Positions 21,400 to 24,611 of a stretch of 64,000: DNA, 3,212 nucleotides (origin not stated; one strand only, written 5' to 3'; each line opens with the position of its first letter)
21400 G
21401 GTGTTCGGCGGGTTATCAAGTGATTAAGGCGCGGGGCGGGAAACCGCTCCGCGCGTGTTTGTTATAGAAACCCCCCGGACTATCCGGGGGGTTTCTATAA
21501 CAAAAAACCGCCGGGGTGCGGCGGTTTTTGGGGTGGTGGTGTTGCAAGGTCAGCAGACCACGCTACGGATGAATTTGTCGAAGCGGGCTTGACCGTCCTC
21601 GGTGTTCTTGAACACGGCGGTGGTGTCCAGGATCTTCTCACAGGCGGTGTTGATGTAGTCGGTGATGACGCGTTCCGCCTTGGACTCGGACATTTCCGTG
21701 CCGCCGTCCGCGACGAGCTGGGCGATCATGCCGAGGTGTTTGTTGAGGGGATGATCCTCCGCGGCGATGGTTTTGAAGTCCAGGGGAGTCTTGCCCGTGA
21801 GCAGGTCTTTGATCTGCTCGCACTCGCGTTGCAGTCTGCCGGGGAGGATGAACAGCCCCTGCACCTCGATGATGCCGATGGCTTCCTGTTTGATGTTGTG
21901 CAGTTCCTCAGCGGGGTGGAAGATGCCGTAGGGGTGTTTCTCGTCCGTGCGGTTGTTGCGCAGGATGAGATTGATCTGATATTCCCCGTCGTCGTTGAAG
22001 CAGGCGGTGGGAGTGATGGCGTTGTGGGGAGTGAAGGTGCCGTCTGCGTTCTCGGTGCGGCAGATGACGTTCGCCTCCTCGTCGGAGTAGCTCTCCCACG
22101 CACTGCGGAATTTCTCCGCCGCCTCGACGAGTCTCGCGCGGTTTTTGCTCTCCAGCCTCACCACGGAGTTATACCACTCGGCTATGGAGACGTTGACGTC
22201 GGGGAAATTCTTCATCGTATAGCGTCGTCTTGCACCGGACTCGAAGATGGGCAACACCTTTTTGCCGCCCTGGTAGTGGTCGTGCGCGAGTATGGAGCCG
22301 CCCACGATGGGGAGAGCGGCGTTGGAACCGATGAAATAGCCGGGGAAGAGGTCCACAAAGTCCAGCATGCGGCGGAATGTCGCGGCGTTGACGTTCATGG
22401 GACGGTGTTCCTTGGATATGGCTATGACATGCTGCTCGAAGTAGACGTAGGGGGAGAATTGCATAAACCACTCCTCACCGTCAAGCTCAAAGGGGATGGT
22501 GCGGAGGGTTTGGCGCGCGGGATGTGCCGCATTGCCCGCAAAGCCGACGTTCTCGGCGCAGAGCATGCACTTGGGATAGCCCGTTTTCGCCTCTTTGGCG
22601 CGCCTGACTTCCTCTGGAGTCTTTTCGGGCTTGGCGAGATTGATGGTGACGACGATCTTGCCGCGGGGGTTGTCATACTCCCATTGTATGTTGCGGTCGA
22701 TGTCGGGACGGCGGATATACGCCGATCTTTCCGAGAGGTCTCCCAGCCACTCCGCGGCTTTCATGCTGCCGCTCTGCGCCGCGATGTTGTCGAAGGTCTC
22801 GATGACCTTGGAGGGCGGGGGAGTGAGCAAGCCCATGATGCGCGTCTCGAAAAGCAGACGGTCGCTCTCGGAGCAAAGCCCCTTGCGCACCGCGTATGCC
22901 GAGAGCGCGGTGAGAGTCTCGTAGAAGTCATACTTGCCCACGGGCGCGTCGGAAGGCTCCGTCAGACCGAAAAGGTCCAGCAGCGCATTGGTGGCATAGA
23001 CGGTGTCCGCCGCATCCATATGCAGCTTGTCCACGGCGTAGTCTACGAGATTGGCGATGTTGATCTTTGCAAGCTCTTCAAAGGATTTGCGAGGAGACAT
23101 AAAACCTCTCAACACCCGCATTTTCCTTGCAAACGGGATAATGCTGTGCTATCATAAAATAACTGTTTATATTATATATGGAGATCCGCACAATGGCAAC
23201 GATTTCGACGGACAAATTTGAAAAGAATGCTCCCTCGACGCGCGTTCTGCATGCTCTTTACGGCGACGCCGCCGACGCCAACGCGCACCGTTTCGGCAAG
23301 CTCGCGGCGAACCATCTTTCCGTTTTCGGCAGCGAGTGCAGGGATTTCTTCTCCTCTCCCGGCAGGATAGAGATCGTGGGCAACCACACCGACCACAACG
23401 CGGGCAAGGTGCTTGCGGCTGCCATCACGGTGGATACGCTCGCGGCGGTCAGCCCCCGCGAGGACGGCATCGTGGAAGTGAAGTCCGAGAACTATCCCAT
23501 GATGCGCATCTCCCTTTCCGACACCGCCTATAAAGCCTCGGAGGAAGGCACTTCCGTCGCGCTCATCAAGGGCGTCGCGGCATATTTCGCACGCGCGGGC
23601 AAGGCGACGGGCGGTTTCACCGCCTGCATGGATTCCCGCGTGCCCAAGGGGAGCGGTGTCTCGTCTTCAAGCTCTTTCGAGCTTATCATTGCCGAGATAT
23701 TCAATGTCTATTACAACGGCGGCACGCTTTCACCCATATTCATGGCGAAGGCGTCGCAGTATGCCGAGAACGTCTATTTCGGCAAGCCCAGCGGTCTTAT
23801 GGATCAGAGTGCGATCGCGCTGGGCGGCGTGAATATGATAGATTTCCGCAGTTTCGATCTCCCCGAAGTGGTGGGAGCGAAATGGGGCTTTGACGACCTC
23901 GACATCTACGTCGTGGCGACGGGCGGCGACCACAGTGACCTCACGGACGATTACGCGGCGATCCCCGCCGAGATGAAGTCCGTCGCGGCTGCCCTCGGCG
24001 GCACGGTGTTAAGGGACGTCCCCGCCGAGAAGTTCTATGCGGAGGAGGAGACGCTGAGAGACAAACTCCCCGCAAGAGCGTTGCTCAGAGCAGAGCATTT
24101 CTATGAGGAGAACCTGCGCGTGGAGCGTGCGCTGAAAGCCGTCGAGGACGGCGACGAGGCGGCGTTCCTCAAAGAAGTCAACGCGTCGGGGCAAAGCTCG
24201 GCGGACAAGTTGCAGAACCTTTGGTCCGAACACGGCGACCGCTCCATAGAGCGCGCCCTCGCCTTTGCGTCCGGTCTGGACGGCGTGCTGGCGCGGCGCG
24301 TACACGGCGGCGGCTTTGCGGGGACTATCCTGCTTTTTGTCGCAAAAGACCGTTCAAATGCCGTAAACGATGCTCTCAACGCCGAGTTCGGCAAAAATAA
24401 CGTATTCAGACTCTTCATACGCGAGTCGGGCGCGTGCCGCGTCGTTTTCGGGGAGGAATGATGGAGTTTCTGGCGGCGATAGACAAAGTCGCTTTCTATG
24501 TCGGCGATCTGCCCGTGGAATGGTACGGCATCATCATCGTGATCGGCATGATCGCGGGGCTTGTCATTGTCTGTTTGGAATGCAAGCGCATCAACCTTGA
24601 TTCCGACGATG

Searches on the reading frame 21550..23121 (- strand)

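Call 78: search_protein_families(library=pfam, proteins=[window:21550-23121:-], max_evalue=0.01)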
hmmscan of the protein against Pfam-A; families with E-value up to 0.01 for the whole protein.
window:21550-23121:- (523 aa): 3 families
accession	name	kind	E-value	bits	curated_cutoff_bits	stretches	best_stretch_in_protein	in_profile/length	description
PF01087.27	GalP_UDP_transf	-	7.8e-19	69.3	22.1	1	37-241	5-184/184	Galactose-1-phosphate uridyl transferase, N-terminal domain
PF02744.22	GalP_UDP_tr_C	-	6e-11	42.8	29.2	1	257-437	3-149/165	Galactose-1-phosphate uridyl transferase, C-terminal domain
PF16269.10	DUF4922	-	0.0045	17.4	23.6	0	184-286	59-145/146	Domain of unknown function (DUF4922)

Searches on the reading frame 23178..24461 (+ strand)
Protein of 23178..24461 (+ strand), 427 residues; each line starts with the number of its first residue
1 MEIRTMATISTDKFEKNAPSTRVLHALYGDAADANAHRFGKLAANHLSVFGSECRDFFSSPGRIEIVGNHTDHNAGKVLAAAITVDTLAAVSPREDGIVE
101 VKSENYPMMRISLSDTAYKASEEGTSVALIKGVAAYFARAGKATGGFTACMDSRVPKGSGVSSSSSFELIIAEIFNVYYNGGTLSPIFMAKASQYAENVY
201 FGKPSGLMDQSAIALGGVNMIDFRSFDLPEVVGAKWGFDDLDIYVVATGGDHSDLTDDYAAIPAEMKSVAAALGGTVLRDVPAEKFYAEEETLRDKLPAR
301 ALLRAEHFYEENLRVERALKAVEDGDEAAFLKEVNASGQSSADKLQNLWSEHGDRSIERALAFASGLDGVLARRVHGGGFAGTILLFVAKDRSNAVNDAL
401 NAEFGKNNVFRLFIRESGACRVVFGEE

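Call 16: find_encoding_contigs(protein=window:23178-24461:+, flank=10000, max_places=10)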
Protein window:23178-24461:+ (427 aa): no gene with exactly this product is on record in the collection.
